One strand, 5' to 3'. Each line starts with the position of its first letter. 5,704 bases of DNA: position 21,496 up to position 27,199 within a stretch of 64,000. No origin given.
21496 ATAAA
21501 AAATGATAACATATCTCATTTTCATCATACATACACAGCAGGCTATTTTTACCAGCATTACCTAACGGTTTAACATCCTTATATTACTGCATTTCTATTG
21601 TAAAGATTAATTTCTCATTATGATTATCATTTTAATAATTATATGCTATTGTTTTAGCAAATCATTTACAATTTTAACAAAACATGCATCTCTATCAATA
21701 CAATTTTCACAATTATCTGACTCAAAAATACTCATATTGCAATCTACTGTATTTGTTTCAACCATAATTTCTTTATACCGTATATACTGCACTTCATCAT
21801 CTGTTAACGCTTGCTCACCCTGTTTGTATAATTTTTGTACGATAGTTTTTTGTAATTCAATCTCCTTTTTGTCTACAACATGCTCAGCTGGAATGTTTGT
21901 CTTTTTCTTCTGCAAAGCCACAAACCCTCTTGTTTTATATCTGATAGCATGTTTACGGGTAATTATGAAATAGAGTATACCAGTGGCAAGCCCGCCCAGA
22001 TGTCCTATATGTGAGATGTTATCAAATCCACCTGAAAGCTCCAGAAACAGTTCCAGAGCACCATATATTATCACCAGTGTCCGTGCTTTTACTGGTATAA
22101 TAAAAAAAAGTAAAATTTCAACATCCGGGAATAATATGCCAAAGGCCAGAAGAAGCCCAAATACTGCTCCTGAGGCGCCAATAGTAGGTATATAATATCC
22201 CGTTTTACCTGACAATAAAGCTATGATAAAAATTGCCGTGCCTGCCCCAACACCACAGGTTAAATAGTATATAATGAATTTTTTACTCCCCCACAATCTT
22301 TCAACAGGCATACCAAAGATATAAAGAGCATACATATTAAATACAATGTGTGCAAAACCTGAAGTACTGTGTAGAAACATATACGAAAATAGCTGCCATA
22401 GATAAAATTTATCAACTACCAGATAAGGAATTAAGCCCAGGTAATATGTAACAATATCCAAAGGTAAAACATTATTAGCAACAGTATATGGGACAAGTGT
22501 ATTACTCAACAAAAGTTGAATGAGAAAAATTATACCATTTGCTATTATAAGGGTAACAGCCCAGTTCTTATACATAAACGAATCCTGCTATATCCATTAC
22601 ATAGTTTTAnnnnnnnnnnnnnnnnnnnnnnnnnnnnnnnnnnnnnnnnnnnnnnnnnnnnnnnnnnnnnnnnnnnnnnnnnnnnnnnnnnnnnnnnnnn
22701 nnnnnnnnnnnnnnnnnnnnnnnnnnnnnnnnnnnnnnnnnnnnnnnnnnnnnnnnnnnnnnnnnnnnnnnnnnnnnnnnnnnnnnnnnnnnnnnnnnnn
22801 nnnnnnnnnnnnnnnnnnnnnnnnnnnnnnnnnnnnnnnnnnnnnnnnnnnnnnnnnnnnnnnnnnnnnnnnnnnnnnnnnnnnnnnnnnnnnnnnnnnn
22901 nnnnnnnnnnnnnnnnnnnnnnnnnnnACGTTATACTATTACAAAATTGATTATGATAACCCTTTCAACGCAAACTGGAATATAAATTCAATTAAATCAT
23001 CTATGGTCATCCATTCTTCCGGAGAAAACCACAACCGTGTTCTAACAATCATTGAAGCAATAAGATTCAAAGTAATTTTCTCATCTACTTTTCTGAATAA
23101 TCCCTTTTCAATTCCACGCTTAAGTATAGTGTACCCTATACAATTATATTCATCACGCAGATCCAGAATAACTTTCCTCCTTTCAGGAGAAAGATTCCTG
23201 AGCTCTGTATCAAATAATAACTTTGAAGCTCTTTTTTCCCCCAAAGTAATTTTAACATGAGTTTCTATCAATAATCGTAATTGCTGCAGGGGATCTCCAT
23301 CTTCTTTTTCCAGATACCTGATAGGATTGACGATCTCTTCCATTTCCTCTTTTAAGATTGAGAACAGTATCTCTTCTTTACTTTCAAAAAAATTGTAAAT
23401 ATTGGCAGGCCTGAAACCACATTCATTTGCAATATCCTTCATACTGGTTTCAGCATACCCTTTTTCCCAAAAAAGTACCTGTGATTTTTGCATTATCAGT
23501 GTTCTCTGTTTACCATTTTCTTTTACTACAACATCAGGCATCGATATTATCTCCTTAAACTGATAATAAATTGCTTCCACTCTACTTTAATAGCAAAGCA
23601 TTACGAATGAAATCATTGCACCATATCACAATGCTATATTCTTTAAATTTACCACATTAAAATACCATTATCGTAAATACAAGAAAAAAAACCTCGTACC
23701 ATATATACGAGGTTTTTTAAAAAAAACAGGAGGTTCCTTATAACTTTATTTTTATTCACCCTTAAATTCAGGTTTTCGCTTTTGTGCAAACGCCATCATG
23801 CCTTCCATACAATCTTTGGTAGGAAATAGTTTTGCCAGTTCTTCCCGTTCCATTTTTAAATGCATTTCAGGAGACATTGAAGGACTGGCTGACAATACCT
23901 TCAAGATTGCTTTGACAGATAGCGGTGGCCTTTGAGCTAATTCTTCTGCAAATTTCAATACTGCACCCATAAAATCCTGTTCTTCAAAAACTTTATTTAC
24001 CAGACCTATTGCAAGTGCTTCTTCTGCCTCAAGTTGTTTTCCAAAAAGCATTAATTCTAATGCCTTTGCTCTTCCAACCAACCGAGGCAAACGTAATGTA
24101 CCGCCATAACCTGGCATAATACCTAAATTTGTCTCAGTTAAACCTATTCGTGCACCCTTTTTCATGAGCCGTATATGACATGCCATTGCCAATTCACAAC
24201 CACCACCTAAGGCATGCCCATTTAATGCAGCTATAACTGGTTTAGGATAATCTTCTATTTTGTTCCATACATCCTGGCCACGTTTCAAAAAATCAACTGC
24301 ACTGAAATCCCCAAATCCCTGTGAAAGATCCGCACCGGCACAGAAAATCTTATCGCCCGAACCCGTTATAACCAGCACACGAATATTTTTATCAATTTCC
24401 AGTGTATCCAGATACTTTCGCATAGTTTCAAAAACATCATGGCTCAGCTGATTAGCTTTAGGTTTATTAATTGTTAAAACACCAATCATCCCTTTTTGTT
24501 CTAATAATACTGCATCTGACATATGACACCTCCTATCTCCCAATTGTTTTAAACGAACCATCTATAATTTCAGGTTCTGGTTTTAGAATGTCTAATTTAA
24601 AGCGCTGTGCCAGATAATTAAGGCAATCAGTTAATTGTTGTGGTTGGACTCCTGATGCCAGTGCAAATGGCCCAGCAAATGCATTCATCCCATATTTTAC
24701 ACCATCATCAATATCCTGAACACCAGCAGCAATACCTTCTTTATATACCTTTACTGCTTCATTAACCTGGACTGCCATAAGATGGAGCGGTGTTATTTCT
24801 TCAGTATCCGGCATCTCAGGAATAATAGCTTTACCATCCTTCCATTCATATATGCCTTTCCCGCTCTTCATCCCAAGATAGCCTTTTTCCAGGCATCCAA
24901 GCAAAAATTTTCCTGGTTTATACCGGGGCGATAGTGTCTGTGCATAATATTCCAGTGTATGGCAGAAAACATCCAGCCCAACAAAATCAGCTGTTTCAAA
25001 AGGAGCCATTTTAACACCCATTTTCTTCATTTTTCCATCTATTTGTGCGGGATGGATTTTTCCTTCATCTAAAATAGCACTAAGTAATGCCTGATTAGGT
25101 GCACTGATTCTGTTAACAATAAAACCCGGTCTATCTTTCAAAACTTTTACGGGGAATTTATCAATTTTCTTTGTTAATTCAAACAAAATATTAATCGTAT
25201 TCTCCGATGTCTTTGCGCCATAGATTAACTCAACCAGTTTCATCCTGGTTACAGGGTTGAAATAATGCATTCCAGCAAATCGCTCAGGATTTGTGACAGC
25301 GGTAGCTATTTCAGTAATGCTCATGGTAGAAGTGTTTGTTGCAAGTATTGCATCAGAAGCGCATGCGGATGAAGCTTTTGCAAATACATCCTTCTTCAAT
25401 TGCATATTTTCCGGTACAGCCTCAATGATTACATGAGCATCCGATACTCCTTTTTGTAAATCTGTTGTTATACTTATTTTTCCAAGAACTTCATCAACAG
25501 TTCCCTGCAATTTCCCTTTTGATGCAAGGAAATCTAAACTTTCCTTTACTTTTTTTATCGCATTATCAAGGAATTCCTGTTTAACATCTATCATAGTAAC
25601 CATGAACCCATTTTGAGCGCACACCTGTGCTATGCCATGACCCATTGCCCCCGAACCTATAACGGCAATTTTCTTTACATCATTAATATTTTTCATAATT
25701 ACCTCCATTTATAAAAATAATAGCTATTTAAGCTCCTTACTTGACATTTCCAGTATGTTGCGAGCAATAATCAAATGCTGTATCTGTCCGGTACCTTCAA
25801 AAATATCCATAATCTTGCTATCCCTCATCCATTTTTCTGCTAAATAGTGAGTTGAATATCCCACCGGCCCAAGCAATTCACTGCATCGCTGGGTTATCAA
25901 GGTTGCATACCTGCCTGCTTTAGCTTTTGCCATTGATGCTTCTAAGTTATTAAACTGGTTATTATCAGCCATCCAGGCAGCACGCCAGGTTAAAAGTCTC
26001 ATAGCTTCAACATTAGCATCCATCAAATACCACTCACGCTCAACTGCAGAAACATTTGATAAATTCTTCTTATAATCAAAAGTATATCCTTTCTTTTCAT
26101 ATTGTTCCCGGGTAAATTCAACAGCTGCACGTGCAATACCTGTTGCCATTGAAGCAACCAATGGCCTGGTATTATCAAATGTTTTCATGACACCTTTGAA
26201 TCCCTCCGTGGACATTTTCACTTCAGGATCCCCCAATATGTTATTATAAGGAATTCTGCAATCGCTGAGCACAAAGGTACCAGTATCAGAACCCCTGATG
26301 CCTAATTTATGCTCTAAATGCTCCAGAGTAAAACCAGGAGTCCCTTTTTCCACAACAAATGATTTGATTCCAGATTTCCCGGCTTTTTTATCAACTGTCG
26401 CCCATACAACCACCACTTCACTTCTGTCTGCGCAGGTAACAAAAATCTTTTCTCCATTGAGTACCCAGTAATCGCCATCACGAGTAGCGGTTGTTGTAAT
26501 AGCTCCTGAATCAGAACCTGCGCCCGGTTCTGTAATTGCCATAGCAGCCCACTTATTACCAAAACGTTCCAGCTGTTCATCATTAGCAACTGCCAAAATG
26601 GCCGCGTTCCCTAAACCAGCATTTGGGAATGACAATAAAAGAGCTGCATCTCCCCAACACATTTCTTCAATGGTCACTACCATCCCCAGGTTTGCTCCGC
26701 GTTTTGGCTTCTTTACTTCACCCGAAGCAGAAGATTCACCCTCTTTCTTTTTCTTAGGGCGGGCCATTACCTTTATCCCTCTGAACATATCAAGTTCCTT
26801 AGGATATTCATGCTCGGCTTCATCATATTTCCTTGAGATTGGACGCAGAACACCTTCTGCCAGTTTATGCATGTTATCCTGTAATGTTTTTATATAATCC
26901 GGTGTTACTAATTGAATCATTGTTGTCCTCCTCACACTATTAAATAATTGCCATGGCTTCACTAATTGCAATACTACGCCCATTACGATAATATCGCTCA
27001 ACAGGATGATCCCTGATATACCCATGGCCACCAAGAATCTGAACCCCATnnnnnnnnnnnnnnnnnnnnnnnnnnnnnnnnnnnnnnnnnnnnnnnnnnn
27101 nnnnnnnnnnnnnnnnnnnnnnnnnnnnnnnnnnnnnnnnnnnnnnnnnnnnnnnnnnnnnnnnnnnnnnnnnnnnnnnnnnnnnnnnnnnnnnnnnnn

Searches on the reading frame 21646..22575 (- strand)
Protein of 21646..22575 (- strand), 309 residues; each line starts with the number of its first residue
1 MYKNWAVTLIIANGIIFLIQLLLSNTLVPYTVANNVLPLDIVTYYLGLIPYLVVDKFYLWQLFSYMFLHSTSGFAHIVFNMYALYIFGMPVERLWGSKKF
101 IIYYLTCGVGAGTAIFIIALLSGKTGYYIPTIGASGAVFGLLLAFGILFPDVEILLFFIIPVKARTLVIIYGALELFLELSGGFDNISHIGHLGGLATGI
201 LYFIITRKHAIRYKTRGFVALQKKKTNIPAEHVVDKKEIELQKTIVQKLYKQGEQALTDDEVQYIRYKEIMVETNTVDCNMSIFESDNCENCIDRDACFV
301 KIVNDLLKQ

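Call 8: search_protein_families(library=pfam, proteins=[window:21646-22575:-])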
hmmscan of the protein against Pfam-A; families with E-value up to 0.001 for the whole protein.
window:21646-22575:- (309 aa): 3 families
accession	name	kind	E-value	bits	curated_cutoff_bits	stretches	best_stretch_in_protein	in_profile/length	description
PF01694.28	Rhomboid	-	4.3e-29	102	22.6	1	58-207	3-141/143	Rhomboid domain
PF08551.15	DUF1751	-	8.1e-06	26.8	22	1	57-145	6-97/99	Eukaryotic integral membrane protein (DUF1751)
PF04511.20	DER1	-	0.00024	21.5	26.6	1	39-214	21-182/191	Der1-like family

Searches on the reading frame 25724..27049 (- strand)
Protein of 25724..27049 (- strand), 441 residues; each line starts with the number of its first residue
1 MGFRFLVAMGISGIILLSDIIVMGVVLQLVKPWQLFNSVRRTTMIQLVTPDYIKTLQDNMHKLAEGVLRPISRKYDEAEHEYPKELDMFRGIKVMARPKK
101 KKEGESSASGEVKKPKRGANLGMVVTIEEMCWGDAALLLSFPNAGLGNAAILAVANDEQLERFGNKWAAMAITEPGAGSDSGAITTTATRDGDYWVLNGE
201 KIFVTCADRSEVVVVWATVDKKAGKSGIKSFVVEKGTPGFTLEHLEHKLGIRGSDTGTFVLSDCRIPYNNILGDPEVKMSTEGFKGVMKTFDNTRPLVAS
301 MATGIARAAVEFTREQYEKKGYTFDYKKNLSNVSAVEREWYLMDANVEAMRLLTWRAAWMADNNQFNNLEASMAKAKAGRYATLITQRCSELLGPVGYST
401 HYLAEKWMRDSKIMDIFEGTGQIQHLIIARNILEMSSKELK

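Call 8: search_protein_families(library=pfam, proteins=[window:25724-27049:-])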
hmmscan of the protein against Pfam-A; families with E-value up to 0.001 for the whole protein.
window:25724-27049:- (441 aa): 4 families
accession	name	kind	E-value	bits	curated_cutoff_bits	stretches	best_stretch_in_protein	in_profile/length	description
PF00441.29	Acyl-CoA_dh_1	-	5.4e-35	121.2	22.4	1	282-433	2-150/150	Acyl-CoA dehydrogenase, C-terminal domain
PF02770.24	Acyl-CoA_dh_M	-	1.3e-25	89.8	33.3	1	169-264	1-97/97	Acyl-CoA dehydrogenase, middle domain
PF08028.16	Acyl-CoA_dh_2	-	3.9e-05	24.4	22.7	1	298-419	3-131/134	Acyl-CoA dehydrogenase, C-terminal domain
PF02771.21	Acyl-CoA_dh_N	-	0.00023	22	22.9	0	121-169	62-111/113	Acyl-CoA dehydrogenase, N-terminal domain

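Call 20: search_protein_families(library=ncbifam, proteins=[window:25724-27049:-], max_evalue=0.00001)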
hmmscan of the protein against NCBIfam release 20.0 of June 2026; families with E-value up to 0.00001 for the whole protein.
window:25724-27049:- (441 aa): 16 families
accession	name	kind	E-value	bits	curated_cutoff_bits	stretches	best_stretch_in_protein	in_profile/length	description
NF042972.1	AcrlCoAredClosAcrC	equivalog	2.7e-65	220.5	640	1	54-433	10-377/378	acryloyl-CoA reductase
NF043006.1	CyhCrbnylCoADH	equivalog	7.4e-58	196.3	650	1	127-436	73-379/380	cyclohexane-1-carbonyl-CoA dehydrogenase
NF045552.1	GlutCoADH_Des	equivalog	6.3e-45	154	470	1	167-433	121-380/387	glutaryl-CoA dehydrogenase Acd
NF042439.1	SulpropCoADesulf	equivalog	9.3e-44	149.7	600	1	164-438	105-376/379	3-sulfinopropanoyl-CoA desulfinase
NF058590.1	AcCoDHFadEBacil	equivalog_domain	2.3e-39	135.4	600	1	163-435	126-413/586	acyl-CoA dehydrogenase FadE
TIGR03207.1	cyc_hxne_CoA_dh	equivalog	5.6e-38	130.6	575.35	1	164-431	112-370/372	cyclohexanecarboxyl-CoA dehydrogenase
NF052270.1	Staph_DH_FadE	equivalog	5.3e-37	127.5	600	1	49-433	22-394/400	acyl-CoA dehydrogenase FadE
NF045652.1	ProlPCPDhRedW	equivalog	1.3e-35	123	650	1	164-432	114-373/376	L-prolyl-[peptidyl-carrier protein] dehydrogenase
NF008997.0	PRK12341.1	equivalog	1.7e-34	119.5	537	1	155-434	108-378/382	acyl-CoA dehydrogenase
NF053553.1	prodigi_MBC_PigA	equivalog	5e-32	111.5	500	1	164-432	119-379/381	prodigiosin MBC biosynthesis dehydrogenase PigA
NF002885.1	PRK03354.1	equivalog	1.7e-28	99.7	540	1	164-433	115-374/378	crotonobetainyl-CoA dehydrogenase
NF049984.1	Rv1679_FadE16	equivalog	5.5e-14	52.2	600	1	124-419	61-352/371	Rv1679 family acyl-CoA dehydrogenase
TIGR03204.1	pimC_large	equivalog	4.8e-13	48.8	623.85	1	153-311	102-253/395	pimeloyl-CoA dehydrogenase large subunit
TIGR03203.1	pimD_small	equivalog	1.4e-10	40.8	652.7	1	164-407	116-351/378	pimeloyl-CoA dehydrogenase small subunit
TIGR04022.1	sulfur_SfnB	equivalog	2.2e-08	33.4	430.9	1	171-377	119-316/391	SfnB family sulfur acquisition oxidoreductase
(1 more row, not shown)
